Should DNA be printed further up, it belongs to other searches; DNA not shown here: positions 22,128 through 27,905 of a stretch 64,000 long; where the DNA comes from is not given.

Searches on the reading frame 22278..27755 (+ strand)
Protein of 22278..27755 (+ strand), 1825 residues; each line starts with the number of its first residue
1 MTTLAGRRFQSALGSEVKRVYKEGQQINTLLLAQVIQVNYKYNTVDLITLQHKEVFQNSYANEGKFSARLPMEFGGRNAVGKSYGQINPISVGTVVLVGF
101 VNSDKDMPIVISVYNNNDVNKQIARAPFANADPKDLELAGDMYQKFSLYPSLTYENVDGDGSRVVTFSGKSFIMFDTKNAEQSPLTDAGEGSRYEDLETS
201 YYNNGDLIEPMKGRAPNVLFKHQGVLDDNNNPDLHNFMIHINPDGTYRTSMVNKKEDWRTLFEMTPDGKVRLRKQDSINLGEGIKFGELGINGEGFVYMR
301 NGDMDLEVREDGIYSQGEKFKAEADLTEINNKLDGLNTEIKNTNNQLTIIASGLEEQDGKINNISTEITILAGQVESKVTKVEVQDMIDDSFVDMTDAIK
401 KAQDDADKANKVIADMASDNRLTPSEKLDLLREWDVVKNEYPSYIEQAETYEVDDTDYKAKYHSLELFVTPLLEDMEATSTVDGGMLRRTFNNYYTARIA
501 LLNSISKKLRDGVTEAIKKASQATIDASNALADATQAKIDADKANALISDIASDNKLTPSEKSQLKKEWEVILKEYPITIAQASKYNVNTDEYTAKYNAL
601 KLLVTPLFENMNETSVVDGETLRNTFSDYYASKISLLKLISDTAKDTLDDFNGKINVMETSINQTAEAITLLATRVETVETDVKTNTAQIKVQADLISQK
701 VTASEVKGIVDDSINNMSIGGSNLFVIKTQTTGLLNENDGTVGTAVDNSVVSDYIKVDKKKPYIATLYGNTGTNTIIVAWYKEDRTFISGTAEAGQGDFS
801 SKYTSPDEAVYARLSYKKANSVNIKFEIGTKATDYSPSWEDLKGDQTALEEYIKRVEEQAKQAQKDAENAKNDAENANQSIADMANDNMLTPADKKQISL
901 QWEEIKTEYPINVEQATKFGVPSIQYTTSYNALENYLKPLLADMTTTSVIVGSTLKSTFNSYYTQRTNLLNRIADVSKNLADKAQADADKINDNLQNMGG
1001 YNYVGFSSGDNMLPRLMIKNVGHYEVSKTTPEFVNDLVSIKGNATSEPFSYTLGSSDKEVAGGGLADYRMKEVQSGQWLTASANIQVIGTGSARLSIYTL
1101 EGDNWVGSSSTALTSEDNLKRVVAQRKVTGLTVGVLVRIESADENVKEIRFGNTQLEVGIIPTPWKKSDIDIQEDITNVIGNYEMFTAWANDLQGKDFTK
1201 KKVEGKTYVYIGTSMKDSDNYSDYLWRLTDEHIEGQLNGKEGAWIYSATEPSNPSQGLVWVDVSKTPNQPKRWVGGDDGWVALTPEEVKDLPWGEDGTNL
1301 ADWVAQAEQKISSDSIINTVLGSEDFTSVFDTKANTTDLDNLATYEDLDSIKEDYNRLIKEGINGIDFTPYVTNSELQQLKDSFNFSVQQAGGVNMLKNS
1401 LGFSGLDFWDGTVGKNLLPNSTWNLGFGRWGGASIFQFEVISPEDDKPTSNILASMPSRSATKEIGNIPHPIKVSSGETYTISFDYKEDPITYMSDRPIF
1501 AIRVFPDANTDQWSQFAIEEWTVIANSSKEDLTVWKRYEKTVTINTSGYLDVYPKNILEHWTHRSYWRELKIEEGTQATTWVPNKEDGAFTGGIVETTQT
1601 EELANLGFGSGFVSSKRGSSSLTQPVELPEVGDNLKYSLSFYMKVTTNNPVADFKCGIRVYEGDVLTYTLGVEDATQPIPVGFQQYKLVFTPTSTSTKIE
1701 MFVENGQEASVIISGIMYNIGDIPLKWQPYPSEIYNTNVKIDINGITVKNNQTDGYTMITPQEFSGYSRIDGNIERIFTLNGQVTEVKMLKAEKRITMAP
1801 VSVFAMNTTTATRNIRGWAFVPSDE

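Call 13: search_protein_families(library=phrogs, proteins=[window:22278-27755:+], max_evalue=0.00001)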
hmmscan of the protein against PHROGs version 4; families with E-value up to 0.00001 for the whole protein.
window:22278-27755:+ (1825 aa): 15 families
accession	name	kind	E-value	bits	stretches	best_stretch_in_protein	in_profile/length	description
phrog_2929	-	tail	0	1623.7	2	2-1200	5-978/1939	tail fiber protein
phrog_7994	-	other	2.1e-175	586.9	5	4-389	7-390/2175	glycerophosphoryl diester phosphodiesterase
phrog_2204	-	other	9.2e-102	342.8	1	3-732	7-681/764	glycerophosphoryl diester phosphodiesterase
phrog_6613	-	tail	3.2e-79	268.1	2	1593-1823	1032-1258/1260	tail protein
phrog_38044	-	unknown function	3.1e-73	247.7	3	701-994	1343-1619/3576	-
phrog_24418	-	other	1.6e-67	229.3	1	8-451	4-433/717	glycerophosphoryl diester phosphodiesterase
phrog_22693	-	other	5.3e-59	201.1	1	8-366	4-368/968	glycerophosphoryl diester phosphodiesterase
phrog_33923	-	unknown function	1e-54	186.1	1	1277-1822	1578-2139/2146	-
phrog_38688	-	unknown function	3e-48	165.1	3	529-690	415-576/1564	-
phrog_21973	-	tail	1e-47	162.6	2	545-985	1972-2396/3605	tail protein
phrog_14236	-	tail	1.7e-35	123.9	1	8-302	5-299/375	tail fiber protein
phrog_7660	-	tail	5.1e-35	121.6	1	8-299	14-301/1656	tail fiber protein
phrog_5499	-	moron, auxiliary metabolic gene and host takeover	2.1e-32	111.1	3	865-1195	4822-5124/5292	host range and adsorption protein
phrog_33450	-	tail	1.1e-16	60.2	1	848-986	845-982/2038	tail fiber protein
phrog_4896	-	other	3.3e-15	57.3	1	218-403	1-190/291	glycerophosphoryl diester phosphodiesterase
